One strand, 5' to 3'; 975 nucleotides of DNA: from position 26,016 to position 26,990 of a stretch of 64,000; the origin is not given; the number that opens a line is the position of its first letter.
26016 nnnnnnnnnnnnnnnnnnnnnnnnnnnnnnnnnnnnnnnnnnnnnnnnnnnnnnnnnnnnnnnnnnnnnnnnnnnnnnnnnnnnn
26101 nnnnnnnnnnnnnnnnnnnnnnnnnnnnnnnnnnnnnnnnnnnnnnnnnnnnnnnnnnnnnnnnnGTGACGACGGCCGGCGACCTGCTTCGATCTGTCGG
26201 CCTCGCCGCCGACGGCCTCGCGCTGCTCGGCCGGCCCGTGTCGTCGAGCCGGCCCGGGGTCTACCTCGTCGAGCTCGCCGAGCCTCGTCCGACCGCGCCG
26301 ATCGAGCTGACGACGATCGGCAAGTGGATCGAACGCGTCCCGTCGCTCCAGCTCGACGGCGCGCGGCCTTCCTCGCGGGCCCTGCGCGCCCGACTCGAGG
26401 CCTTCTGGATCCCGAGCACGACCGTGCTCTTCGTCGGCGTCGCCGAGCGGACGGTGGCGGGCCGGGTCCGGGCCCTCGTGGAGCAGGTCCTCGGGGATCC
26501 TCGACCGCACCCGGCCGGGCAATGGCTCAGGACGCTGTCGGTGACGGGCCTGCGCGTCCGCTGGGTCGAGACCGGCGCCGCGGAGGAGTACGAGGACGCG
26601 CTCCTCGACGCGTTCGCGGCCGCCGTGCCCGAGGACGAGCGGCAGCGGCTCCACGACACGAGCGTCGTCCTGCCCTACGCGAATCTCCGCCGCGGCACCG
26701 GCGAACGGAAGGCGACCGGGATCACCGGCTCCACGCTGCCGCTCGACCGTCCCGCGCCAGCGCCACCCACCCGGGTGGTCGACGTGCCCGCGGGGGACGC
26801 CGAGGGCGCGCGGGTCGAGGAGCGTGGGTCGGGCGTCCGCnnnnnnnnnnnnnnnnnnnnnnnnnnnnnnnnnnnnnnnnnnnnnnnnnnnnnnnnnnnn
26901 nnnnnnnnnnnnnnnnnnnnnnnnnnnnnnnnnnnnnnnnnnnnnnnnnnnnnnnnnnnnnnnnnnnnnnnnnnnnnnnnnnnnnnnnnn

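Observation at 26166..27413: GreA transcript-cleavage factor fused to a ~170-aa N-terminal domain with a UvrC-like GIY-YIG signature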

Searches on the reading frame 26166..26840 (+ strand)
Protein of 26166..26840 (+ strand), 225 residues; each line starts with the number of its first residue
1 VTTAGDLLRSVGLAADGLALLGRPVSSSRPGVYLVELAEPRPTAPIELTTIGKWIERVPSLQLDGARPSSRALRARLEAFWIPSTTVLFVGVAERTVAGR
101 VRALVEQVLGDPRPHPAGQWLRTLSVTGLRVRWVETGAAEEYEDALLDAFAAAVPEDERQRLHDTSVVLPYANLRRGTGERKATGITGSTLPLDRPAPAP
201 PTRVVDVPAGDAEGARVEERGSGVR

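Call 8: find_homologous_proteins(query=window:26166-26747:+, max_evalue=0.001)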
Query seq(194 aa) (194 aa): 65 proteins with E <= 0.001 among 3682 candidates.
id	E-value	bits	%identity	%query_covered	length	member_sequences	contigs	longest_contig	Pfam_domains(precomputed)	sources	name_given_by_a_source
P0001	4.0e-65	237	63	98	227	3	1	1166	-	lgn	-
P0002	2.7e-62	228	61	97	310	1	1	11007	-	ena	-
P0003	9.6e-62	226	62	97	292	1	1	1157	-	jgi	-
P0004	8.8e-61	223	58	99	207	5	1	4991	-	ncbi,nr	ncbi:MAG TPA: hypothetical protein VM344_07465, partial [Vitreimonas sp.]|nr:hypothetical protein [V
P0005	1.1e-60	223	55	98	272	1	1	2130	-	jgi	-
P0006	5.7e-59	217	58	94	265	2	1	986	-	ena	-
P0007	1.1e-57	213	58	95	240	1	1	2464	-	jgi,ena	-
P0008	4.3e-57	211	58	97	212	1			-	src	-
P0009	9.9e-57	210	57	97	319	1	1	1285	PF03449.21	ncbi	-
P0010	2.3e-56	209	55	97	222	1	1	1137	-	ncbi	ncbi:MAG: hypothetical protein ACRDQC_14805, partial [Gaiellales bacterium]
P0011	8.8e-56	207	59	91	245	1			-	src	-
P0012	2.6e-55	205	61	83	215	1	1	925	-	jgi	jgi:hypothetical protein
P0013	5.0e-55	204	58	91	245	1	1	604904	-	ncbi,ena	-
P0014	7.5e-55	204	56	97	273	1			-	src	-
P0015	9.1e-55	203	59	92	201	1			-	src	-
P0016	7.0e-52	194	60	84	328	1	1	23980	-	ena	-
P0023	5.3e-46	175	51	95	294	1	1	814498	-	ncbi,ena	-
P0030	7.1e-44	168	49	96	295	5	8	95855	-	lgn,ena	-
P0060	3.2e-21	94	60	46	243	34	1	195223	PF03449.21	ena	-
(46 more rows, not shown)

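Call 12: search_solved_structures(query=A1, max_evalue=10, show_alignments=3)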
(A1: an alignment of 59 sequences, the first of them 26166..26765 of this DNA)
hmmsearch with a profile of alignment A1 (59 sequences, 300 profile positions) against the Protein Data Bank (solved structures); distinct sequences matched with E-value up to 10: 21.
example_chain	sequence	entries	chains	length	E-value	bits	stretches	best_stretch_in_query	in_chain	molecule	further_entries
6rej_A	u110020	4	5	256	6.9e-05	25.9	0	161-183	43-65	Pizza6-SH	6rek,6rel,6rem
7zq2_A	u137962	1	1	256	7.9e-05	25.7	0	161-183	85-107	Pizza6-RSH-TSH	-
3wwa_A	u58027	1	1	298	8.7e-05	25.5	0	161-183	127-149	Pizza7H protein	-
6qsd_A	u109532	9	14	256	0.00011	25.2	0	161-183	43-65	Pizza6S | Pizza6-S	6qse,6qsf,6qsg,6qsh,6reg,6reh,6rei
6f0s_A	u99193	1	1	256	0.00011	25.1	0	161-183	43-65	Pizza6-SYW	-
7zph_A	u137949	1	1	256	0.00016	24.7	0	161-182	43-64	Pizza6-TNK-RSH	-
7zcj_A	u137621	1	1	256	0.00016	24.7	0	161-183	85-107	Pizza6-TNH-TSH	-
7zpw_A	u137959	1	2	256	0.00017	24.6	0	161-183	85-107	Pizza6-TSK-TSH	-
7zpz_A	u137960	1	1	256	0.00019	24.4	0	161-183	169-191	Pizza6-TSR-TSH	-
6i3a_A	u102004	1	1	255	0.00021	24.3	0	161-182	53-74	v22Pizza6-AYW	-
6f0q_A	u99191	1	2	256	0.00024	24.1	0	161-182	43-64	Pizza6-AYW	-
3ww9_A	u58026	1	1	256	0.00027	23.9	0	161-183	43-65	pizza6 protein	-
6i39_A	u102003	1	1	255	0.00028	23.9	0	161-182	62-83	v31Pizza6-AYW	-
7zqg_A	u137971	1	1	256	0.00028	23.9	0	161-182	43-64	Pizza6-KSH-TSH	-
6f0t_A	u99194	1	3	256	0.00044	23.2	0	161-183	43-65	Pizza6-SFW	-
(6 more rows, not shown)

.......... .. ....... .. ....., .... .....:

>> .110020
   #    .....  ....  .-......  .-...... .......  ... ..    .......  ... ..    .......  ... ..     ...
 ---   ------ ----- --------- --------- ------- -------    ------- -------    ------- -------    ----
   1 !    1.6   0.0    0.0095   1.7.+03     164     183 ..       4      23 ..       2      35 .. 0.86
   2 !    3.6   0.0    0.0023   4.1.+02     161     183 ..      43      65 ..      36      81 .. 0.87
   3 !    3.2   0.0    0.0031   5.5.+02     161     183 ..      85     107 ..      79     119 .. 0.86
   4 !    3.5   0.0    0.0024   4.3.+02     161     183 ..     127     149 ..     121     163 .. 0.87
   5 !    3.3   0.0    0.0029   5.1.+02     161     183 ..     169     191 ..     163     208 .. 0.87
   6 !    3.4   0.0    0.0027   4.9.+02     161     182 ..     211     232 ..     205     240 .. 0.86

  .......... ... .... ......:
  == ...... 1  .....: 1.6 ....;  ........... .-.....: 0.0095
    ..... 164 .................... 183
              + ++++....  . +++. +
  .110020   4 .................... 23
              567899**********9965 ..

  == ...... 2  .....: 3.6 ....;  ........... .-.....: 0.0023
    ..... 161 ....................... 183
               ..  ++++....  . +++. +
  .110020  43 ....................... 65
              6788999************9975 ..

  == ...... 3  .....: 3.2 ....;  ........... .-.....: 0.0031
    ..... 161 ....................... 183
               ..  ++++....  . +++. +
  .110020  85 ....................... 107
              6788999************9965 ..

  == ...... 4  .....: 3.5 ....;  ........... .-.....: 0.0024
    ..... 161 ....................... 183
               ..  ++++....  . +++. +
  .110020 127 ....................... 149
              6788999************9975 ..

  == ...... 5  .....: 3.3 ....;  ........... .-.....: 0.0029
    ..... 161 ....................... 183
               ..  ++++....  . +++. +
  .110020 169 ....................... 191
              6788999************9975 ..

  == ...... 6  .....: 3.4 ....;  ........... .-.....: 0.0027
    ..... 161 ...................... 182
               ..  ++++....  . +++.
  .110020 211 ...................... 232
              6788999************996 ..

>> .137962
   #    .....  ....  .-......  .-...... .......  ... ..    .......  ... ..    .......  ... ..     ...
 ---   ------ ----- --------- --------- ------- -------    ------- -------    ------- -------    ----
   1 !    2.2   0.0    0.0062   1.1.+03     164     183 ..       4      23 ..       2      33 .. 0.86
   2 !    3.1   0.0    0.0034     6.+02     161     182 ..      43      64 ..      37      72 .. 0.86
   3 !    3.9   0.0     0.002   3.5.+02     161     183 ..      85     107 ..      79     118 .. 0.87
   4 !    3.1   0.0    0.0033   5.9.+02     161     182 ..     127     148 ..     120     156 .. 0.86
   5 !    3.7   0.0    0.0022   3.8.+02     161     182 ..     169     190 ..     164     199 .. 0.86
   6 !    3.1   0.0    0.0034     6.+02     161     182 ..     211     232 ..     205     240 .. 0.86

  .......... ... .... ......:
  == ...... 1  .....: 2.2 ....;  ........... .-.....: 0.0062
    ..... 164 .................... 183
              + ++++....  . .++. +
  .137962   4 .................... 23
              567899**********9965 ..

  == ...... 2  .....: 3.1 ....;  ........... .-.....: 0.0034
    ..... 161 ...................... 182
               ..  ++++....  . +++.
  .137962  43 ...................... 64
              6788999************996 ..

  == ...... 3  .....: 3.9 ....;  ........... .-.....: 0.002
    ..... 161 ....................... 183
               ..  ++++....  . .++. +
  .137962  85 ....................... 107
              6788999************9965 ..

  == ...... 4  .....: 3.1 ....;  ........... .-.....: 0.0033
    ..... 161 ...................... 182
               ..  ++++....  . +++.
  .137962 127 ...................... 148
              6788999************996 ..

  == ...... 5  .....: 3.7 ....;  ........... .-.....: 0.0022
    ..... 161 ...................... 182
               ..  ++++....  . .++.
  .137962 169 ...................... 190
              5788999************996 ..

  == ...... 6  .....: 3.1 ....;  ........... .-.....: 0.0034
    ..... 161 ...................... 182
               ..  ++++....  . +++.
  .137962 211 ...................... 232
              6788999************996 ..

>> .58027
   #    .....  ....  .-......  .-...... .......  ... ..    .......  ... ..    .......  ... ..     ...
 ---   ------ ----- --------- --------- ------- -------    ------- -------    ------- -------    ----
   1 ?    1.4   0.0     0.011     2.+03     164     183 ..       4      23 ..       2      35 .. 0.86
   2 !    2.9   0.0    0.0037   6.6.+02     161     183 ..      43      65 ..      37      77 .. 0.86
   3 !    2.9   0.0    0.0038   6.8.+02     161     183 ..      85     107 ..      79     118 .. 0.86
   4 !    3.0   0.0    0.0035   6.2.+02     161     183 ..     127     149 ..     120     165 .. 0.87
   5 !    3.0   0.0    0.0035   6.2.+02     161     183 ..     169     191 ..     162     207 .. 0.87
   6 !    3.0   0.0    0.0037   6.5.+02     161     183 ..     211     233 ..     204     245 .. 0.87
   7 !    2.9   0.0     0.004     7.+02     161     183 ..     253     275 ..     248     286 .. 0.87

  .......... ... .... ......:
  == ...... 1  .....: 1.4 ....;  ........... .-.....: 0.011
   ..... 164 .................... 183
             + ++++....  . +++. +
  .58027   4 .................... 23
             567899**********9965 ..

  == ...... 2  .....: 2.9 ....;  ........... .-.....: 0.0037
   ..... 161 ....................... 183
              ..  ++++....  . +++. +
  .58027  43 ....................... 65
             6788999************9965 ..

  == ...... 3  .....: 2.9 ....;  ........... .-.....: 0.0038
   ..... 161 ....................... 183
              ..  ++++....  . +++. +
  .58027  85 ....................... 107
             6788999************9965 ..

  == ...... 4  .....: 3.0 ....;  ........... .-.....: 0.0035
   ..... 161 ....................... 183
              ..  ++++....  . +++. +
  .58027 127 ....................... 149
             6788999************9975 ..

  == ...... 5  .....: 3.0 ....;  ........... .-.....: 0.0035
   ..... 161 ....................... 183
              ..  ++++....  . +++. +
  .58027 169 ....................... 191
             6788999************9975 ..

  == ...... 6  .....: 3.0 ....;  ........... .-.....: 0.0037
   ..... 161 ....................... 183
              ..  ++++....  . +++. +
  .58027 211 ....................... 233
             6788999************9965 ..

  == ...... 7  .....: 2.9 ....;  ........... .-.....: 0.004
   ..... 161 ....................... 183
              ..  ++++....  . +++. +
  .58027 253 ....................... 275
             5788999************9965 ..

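Call 13: search_protein_families(library=pfam, alignment_id=A1, max_evalue=1)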
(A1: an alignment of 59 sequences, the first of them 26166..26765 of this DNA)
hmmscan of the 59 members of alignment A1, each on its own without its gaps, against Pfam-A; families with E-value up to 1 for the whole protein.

A. member 1, window:26166-26765:+ (200 aa): 0 families

B. families by the number of members that match (of 59 scanned): 9 families
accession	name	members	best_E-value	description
PF03449.20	GreA_GreB_N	3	2.1e-17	Transcription elongation factor, N-terminal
PF17827.6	PrmC_N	3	0.1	PrmC N-terminal domain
PF14760.11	Rnk_N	2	0.28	Rnk N-terminus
PF03970.18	Herpes_UL37_1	1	0.06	Herpesvirus UL37 tegument protein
PF07793.16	DUF1631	1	0.095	Protein of unknown function (DUF1631)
PF04402.19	SIMPL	1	0.14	Protein of unknown function (DUF541)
PF01690.22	PLRV_ORF5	1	0.18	Potato leaf roll virus readthrough protein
PF22181.1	TarS_linker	1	0.18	Glycosyl transferase TarS linker domain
PF05964.19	FYRN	1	0.31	F/Y-rich N-terminus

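Call 15: find_encoding_contigs(protein=P0023, flank=8000, max_places=3)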
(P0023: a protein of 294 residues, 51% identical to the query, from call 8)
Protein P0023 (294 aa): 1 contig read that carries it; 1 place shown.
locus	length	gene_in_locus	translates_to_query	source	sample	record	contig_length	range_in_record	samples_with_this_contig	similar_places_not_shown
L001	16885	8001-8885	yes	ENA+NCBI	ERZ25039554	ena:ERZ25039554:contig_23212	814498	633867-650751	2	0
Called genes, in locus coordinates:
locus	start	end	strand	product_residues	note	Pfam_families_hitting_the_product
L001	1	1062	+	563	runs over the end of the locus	PF00111:Fer2, PF17651:Raco_middle, PF14574:RACo_C_ter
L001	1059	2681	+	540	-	PF02219:MTHFR, PF12225:DUF5981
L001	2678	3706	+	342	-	PF00809:Pterin_bind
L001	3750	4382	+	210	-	PF02607:B12-binding_2, PF02310:B12-binding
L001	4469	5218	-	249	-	PF07796:DUF1638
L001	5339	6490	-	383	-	-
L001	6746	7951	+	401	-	PF00155:Aminotran_1_2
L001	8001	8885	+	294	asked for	-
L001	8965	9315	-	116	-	-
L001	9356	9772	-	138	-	PF19850:DUF6325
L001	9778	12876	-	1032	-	PF13482:RNase_H_2, PF13086:AAA_11, PF13604:AAA_30 (weak), PF13087:AAA_12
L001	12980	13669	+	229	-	-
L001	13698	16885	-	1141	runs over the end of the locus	PF13248:Zn_ribbon_3 (weak), PF00211:Guanylate_cyc, PF13191:AAA_16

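Call 16: find_encoding_contigs(protein=P0013, flank=8000, max_places=2)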
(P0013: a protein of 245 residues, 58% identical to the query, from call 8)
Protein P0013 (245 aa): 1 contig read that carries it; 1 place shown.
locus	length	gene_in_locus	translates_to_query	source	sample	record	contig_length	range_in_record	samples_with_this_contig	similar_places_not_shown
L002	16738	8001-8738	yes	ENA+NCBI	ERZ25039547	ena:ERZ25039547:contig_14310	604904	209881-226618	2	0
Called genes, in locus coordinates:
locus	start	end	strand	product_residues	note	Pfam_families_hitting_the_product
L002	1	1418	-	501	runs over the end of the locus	PF00392:GntR, PF00155:Aminotran_1_2, PF12897:Asp_aminotransf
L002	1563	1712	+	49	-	-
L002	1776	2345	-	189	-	-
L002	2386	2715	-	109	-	-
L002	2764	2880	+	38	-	-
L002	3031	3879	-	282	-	-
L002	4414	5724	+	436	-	PF00270:DEAD, PF04851:ResIII (weak), PF00271:Helicase_C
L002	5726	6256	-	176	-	-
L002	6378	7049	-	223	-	PF00144:Beta-lactamase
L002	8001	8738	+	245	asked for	-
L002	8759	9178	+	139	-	PF03449:GreA_GreB_N, PF01272:GreA_GreB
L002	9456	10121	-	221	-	PF00072:Response_reg, PF00196:GerE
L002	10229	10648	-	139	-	PF00072:Response_reg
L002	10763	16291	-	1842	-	PF01590:GAF, PF13185:GAF_2, PF13492:GAF_3, PF01590:GAF, PF13185:GAF_2, PF13492:GAF_3, PF01590:GAF, PF13185:GAF_2, +24 more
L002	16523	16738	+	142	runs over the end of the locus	-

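Call 17: find_encoding_contigs(protein=P0016, flank=8000, max_places=2)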
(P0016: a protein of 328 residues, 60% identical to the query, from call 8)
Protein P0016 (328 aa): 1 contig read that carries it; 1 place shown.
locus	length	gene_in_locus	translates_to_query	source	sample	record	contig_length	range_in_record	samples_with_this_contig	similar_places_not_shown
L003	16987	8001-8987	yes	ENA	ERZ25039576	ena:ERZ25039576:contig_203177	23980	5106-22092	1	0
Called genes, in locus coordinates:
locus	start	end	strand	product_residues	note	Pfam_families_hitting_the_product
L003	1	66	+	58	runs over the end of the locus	-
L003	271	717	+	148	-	-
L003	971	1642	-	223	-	-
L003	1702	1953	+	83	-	PF07690:MFS_1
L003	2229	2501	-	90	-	-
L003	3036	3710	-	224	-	-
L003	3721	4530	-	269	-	-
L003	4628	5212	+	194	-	PF00271:Helicase_C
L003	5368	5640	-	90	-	-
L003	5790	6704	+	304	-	PF00005:ABC_tran, PF13304:AAA_21 (weak), PF13732:DrrA1-3_C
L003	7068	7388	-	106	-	-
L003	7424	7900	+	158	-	PF12698:ABC2_membrane_3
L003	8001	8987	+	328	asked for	-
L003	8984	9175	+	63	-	PF01272:GreA_GreB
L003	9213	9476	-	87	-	-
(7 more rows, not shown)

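Call 18: find_encoding_contigs(protein=P0060, flank=8000, max_places=2)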
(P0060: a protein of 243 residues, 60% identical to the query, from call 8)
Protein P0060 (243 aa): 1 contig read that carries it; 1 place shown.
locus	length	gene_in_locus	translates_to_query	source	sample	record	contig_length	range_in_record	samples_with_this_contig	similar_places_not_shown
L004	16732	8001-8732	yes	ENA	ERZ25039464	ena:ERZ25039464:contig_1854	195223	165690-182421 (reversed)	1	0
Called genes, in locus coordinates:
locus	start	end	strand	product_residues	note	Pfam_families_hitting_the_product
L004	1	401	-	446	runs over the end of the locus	PF05977:MFS_3, PF07690:MFS_1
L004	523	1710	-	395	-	PF13349:DUF4097, PF22746:SHOCT-like_DUF2089-C (weak)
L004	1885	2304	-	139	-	PF22747:Zn_ribbon_DUF2089, PF09862:DUF2089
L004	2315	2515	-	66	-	-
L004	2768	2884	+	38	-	-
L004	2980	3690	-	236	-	-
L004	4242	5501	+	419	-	PF00270:DEAD, PF04851:ResIII (weak), PF13245:AAA_19 (faint), PF00271:Helicase_C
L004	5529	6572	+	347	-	-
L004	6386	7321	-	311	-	PF00144:Beta-lactamase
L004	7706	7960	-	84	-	-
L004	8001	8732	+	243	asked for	PF03449:GreA_GreB_N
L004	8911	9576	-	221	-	PF00072:Response_reg, PF00196:GerE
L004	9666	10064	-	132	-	PF00072:Response_reg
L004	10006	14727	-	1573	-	PF01590:GAF, PF13185:GAF_2, PF01590:GAF, PF13185:GAF_2, PF13492:GAF_3, PF01590:GAF, PF13185:GAF_2, PF01590:GAF, +16 more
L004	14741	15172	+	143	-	-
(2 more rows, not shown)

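Call 20: predict_structure(alignment_id=A1)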
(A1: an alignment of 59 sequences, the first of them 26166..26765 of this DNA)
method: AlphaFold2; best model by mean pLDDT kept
length: 200 residues; sequences in the alignment: 59
mean_pLDDT: 94.9   pTM: 0.89
mean pLDDT of the five models: 94.9, 94.5, 93.6, 92.9, 92.5
residues with pLDDT >= 90: 184; 70-90: 10; 50-70: 6; < 50: 0
segments of 3 or more residues with pLDDT < 50: none
pLDDT, mean of each block of 10 residues (from residue 1): 95 98 96 97 98 97 98 98 98 97 95 91 96 97 97 97 95 92 95 71
secondary structure, 60 per line:
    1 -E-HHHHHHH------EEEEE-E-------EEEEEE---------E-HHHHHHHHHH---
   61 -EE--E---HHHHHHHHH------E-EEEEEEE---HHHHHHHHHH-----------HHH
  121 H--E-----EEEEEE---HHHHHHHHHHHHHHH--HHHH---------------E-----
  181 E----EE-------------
elements in order: H4-10 E17-21 E31-36 H48-57 H70-78 E87-93 H97-106 H118-121 E130-135 H139-153 H156-159

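Call 25: fold_search(model_id=the predicted structure, library=pdb)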
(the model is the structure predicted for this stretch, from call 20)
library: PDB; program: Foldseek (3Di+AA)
matches with E <= 10: 125; with E <= 0.001: 0
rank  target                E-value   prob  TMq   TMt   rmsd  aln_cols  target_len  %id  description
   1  3ab4_H                3.5e-01  0.02  0.11  0.14  16.6       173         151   10  Crystal structure of feedback inhibition resistant mutant of aspartate kinase from Corynebacterium glutamicum in compl (released 2010-06-23)
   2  6g1b_J                1.0e+00  0.01  0.11  0.08  16.6       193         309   16  Corynebacterium glutamicum OxyR, oxidized form (released 2018-12-05)
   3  8gf5_X                1.3e+00  0.01  0.11  0.17  17.7       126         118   14  McrD binds asymmetrically to methyl-coenzyme M reductase improving active site accessibility during assembly (released 2023-06-28)
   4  3ab2_D                1.4e+00  0.01  0.11  0.14  16.5       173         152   11  Crystal structure of aspartate kinase from Corynebacterium glutamicum in complex with threonine (released 2010-06-23)
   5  6mx1_A                1.4e+00  0.01  0.11  0.14  16.8       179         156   13  The crystal structure of the regulatory domain of aspartokinase in the bifunctional aspartokinase/homoserine dehydroge (released 2018-11-07)
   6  6g1d_A                1.4e+00  0.01  0.14  0.10  16.8       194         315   13  Corynebacterium glutamicum OxyR C206 mutant (released 2018-12-05)
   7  3hvw                  1.7e+00  0.03  0.13  0.16  11.8       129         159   12  Crystal Structure of the GGDEF domain of the PA2567 protein from Pseudomonas aeruginosa, Northeast Structural Genomics C (released 2009-06-23)
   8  7ndr_C                1.7e+00  0.02  0.17  0.13  17.3       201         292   14  Crystal structure of TphC in an open conformation (released 2021-11-03)
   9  3ab2_H                1.9e+00  0.01  0.12  0.14  15.5       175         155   10  Crystal structure of aspartate kinase from Corynebacterium glutamicum in complex with threonine (released 2010-06-23)
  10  3ab4_M                1.9e+00  0.01  0.11  0.07  16.1       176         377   11  Crystal structure of feedback inhibition resistant mutant of aspartate kinase from Corynebacterium glutamicum in compl (released 2010-06-23)
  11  6g1d_D                2.0e+00  0.01  0.13  0.10  16.3       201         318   14  Corynebacterium glutamicum OxyR C206 mutant (released 2018-12-05)
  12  4xea                  2.1e+00  0.03  0.17  0.09  14.5       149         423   11  Crystal structure of putative M16-like peptidase from Alicyclobacillus acidocaldarius (released 2015-03-18)
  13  4ane_F                2.1e+00  0.01  0.13  0.18  12.9       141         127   21  R80N MUTANT OF NUCLEOSIDE DIPHOSPHATE KINASE FROM MYCOBACTERIUM TUBERCULOSIS (released 2013-03-13)
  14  6g1d_C                2.1e+00  0.01  0.14  0.10  16.5       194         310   13  Corynebacterium glutamicum OxyR C206 mutant (released 2018-12-05)
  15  6g4r_B                2.3e+00  0.01  0.13  0.10  16.9       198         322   14  Corynebacterium glutamicum OxyR C206S mutant, H2O2-bound (released 2018-12-05)
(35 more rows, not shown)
